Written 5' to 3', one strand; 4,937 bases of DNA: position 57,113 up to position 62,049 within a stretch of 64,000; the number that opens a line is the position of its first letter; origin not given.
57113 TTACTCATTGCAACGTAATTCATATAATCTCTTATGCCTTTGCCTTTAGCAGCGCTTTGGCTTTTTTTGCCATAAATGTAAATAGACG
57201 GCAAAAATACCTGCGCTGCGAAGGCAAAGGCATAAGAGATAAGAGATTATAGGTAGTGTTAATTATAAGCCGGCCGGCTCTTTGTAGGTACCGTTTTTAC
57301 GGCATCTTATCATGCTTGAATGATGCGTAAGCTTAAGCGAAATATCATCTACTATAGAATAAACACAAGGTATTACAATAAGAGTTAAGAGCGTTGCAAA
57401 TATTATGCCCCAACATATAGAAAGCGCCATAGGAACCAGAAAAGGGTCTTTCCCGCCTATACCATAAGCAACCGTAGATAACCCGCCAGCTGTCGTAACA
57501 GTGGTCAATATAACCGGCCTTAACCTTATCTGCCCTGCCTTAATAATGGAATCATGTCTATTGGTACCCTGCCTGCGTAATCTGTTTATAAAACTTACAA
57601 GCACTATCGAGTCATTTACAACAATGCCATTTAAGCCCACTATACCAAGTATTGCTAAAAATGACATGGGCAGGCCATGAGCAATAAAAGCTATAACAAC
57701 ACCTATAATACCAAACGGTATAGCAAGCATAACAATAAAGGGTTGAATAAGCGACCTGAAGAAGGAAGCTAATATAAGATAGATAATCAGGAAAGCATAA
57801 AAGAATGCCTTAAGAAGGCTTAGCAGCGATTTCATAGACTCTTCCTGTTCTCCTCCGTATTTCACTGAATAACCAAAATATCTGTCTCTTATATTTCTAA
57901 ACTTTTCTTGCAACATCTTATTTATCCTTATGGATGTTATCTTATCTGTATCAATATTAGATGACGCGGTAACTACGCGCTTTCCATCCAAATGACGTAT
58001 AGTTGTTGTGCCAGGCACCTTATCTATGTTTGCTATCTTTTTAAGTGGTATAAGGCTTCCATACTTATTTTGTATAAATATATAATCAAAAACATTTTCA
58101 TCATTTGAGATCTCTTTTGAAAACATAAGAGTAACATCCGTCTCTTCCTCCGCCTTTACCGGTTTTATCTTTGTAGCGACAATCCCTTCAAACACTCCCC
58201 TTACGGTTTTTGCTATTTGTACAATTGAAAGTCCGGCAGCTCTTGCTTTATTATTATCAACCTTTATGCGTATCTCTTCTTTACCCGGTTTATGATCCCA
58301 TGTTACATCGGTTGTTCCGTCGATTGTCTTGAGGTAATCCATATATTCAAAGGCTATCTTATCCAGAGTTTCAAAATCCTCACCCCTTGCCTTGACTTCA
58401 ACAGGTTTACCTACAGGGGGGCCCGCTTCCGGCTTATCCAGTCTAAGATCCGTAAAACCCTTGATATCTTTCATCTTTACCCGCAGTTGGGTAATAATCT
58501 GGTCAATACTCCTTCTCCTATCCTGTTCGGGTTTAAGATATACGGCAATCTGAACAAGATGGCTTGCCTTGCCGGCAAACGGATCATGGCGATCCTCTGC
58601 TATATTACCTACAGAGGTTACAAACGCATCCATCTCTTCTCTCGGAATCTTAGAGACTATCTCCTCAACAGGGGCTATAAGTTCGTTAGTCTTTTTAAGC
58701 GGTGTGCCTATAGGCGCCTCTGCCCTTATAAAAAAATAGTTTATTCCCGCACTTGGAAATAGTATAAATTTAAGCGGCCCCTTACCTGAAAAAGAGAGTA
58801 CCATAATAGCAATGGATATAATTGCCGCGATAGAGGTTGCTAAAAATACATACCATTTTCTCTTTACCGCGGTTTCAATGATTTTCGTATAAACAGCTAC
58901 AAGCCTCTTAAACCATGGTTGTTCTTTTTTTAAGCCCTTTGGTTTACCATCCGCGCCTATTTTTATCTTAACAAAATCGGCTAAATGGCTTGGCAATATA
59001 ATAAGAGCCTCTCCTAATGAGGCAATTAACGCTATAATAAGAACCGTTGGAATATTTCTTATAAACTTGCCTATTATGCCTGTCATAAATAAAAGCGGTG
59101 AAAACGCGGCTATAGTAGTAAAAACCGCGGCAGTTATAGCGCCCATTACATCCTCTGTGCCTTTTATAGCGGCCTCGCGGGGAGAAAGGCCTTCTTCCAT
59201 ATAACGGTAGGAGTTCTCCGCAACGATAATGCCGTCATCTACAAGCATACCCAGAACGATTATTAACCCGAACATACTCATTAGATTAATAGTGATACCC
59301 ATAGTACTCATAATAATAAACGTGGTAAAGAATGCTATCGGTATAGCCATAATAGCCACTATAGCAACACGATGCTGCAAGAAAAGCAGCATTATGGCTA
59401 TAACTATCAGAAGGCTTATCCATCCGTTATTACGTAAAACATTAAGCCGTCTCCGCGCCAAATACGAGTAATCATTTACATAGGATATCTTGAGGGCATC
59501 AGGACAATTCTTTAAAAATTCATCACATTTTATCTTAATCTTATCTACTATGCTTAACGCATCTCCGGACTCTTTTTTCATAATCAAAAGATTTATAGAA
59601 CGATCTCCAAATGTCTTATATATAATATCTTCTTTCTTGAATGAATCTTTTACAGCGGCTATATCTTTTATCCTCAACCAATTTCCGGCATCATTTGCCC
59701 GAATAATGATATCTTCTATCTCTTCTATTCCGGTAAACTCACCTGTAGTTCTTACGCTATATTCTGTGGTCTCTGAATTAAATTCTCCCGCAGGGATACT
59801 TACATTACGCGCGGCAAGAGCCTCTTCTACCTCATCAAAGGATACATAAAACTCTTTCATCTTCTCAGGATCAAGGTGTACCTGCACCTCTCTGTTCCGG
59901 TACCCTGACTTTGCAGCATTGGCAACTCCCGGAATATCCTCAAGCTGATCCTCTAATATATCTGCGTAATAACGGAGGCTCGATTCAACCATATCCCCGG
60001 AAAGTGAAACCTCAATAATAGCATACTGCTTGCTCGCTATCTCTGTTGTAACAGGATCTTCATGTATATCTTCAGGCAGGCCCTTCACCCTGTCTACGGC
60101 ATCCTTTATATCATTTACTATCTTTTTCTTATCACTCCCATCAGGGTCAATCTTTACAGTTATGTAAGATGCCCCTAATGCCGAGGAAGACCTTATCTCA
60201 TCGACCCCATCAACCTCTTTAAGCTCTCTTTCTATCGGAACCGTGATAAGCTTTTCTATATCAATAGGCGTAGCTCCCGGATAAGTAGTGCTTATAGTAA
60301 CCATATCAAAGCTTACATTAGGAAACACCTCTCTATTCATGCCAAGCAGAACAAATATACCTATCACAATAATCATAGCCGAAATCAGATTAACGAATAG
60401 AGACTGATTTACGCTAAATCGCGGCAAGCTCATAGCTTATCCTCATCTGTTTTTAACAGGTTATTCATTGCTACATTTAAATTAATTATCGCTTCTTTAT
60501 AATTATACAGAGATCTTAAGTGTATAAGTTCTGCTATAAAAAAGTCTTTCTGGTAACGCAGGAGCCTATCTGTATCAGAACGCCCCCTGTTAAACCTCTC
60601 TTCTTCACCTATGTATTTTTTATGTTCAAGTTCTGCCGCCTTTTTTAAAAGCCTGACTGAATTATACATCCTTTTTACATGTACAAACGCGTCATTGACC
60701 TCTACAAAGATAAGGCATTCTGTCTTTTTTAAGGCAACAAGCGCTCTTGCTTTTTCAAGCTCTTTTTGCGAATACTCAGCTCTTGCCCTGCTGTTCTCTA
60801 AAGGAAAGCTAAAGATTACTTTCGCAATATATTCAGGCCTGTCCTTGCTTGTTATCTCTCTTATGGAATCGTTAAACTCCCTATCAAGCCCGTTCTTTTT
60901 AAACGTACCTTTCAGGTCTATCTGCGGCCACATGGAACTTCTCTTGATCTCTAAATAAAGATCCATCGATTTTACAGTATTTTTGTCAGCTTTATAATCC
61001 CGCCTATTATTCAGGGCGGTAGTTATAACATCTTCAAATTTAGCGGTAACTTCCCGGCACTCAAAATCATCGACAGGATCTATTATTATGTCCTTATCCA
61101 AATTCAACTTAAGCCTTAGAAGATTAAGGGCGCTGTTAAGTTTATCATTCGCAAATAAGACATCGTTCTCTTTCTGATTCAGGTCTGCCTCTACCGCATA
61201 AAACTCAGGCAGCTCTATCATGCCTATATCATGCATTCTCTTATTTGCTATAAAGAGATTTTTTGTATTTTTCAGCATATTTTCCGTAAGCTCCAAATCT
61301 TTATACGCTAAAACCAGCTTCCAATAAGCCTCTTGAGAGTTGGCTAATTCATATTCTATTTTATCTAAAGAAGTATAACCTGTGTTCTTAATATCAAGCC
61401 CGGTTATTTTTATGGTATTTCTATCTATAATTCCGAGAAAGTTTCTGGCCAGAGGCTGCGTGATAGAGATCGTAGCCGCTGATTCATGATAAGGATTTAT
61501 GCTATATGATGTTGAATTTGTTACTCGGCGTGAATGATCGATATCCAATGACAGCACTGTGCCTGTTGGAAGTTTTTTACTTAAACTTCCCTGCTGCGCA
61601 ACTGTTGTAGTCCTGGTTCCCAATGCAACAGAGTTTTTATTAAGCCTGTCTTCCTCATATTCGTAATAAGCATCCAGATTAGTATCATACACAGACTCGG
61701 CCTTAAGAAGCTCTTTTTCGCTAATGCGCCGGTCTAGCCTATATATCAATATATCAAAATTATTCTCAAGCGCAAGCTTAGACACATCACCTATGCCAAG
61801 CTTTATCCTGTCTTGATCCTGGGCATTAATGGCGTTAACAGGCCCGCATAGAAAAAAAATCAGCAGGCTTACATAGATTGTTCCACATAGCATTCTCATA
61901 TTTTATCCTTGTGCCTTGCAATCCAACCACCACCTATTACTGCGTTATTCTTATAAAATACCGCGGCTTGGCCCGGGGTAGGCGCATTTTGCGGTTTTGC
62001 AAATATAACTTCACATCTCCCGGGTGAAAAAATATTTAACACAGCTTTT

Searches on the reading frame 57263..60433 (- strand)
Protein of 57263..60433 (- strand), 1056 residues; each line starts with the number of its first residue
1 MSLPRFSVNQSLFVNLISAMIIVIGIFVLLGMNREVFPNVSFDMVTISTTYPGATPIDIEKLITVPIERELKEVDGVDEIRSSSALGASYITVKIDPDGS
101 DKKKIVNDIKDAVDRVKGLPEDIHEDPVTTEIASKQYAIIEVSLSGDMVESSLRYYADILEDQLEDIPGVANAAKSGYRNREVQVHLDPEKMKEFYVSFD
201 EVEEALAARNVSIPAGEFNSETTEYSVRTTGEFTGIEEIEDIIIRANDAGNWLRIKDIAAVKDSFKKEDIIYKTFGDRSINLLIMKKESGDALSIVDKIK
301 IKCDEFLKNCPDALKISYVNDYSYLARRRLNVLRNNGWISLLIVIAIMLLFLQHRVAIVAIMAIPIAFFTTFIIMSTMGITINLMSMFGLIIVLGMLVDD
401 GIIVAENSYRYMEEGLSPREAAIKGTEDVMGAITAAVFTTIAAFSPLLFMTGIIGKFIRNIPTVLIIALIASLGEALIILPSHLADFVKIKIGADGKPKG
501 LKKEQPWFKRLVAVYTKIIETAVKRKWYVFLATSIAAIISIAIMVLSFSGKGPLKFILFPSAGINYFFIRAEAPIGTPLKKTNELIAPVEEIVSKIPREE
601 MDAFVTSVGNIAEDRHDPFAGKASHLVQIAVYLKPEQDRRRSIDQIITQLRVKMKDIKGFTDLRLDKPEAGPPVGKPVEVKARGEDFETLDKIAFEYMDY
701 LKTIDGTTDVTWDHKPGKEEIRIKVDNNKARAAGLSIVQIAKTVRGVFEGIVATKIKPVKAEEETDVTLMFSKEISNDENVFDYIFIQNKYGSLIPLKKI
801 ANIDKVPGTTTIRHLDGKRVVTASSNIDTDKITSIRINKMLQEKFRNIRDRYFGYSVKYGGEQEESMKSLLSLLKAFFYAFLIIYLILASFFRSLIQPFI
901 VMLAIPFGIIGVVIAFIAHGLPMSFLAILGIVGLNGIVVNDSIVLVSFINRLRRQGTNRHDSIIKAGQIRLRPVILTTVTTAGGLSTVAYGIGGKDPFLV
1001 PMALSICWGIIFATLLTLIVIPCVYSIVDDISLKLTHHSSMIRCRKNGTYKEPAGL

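Call 17: search_protein_families(library=pfam, proteins=[window:57263-60433:-])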
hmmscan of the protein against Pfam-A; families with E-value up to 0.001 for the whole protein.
window:57263-60433:- (1056 aa): 2 families
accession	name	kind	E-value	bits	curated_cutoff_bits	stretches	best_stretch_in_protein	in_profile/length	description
PF00873.25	ACR_tran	-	7.4e-189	630.2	28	1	5-1028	3-1020/1021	AcrB/AcrD/AcrF family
PF02355.23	SecD_SecF_C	-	5.7e-05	23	20.5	1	338-472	34-171/189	Protein export membrane protein SecD/SecF, C-terminal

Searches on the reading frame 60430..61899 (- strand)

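Call 17: search_protein_families(library=pfam, proteins=[window:60430-61899:-])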
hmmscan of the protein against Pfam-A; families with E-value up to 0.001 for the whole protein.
window:60430-61899:- (489 aa): 1 family
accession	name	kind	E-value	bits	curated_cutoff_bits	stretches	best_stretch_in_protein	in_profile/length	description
PF02321.23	OEP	-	2.2e-26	93.3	22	2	288-479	1-187/187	Outer membrane efflux protein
